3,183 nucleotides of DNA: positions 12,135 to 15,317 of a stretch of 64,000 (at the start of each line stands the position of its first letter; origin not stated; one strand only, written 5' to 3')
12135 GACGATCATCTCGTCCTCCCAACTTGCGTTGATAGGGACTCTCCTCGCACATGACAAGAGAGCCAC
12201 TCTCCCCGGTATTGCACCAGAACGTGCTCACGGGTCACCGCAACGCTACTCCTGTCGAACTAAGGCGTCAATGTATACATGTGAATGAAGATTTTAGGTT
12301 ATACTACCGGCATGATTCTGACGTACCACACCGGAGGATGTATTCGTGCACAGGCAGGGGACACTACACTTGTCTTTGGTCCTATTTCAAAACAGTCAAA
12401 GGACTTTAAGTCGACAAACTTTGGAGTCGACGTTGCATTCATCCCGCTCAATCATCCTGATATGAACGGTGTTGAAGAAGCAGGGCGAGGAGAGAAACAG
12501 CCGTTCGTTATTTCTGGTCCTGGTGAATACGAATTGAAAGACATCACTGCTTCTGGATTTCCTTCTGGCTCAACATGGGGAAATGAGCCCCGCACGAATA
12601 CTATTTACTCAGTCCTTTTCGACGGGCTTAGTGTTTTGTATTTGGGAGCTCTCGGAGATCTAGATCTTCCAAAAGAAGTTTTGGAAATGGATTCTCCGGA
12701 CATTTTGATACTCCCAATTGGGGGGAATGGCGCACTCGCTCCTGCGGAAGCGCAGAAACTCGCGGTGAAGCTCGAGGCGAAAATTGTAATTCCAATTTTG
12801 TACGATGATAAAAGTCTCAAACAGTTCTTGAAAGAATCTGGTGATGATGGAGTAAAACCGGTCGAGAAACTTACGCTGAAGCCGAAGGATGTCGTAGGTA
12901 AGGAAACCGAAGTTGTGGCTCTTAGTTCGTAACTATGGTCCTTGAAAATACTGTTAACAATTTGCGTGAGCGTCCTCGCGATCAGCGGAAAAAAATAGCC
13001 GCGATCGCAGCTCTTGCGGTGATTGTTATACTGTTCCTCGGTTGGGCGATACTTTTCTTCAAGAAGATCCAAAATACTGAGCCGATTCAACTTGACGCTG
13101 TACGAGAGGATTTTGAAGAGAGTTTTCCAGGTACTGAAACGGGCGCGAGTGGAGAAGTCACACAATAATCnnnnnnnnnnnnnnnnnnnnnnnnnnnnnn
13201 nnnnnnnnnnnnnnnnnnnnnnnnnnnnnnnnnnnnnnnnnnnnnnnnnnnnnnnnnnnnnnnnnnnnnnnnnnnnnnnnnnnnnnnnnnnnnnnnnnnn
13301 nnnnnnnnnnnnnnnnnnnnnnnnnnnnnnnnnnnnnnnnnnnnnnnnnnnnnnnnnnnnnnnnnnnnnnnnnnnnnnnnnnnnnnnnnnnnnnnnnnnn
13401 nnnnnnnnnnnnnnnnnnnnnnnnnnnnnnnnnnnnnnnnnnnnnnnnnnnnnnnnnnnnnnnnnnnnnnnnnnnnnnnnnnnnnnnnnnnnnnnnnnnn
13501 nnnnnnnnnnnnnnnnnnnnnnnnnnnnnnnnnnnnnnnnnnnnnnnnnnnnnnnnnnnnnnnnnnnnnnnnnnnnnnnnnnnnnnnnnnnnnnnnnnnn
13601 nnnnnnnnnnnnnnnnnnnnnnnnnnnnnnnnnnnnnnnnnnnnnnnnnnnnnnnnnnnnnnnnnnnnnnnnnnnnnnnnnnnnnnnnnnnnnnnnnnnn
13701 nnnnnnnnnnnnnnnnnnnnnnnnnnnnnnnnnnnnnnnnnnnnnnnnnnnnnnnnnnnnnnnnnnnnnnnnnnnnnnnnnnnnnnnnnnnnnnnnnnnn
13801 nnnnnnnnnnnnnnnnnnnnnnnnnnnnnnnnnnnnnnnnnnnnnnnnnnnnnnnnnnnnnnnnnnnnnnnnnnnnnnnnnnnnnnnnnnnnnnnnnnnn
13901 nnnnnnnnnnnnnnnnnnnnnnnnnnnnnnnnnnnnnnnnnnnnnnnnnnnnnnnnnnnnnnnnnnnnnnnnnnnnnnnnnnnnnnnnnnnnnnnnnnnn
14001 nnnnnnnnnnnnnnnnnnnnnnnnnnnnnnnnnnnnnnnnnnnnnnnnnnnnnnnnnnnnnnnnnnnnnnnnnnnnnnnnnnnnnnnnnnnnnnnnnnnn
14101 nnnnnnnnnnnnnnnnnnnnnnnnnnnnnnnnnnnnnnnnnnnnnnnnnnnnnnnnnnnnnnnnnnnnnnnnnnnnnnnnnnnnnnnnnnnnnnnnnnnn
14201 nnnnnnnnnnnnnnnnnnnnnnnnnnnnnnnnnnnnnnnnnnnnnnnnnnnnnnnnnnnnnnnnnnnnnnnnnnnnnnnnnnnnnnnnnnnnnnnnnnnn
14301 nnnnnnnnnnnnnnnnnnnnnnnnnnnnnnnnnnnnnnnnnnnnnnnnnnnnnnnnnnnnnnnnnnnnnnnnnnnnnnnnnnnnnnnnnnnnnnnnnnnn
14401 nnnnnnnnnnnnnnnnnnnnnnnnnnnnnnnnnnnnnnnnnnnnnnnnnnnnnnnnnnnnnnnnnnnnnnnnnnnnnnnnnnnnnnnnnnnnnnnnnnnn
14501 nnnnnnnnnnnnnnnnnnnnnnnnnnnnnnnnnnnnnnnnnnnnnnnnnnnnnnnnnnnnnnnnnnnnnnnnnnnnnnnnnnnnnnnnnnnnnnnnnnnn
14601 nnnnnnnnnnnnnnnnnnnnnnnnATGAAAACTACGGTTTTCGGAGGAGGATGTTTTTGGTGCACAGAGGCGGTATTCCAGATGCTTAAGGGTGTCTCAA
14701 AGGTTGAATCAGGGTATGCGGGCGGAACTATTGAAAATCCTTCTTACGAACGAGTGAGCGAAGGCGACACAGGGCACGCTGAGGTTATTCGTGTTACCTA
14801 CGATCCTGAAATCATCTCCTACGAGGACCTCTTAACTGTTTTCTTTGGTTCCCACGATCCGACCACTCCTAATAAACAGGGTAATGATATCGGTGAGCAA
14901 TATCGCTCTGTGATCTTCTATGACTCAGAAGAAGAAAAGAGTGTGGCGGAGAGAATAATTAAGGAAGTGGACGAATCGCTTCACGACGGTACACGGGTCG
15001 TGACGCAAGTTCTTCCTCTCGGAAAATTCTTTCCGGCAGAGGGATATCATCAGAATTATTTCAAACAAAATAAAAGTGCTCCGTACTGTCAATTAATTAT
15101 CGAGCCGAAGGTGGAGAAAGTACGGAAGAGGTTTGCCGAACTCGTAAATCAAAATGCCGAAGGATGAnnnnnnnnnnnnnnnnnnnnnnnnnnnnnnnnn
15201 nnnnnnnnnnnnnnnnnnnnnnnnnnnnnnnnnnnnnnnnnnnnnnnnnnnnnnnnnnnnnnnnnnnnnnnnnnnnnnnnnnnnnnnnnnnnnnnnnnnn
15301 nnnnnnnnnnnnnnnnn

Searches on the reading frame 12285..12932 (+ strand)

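Call 54: search_protein_families(library=pfam, proteins=[window:12285-12932:+], max_evalue=0.00001)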
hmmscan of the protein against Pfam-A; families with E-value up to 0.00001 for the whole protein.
window:12285-12932:+ (215 aa): 1 family
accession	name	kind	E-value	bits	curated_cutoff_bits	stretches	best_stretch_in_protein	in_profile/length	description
PF13483.12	Lactamase_B_3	-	7.2e-20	72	24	1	12-171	2-159/160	Beta-lactamase superfamily domain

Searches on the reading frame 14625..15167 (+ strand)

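Call 54: search_protein_families(library=pfam, proteins=[window:14625-15167:+], max_evalue=0.00001)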
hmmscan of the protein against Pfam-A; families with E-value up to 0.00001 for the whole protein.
window:14625-15167:+ (180 aa): 1 family
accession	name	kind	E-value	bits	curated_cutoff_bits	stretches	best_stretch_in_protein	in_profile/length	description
PF01625.27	PMSR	-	3.9e-64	216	23.7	1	4-156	2-153/153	Peptide methionine sulfoxide reductase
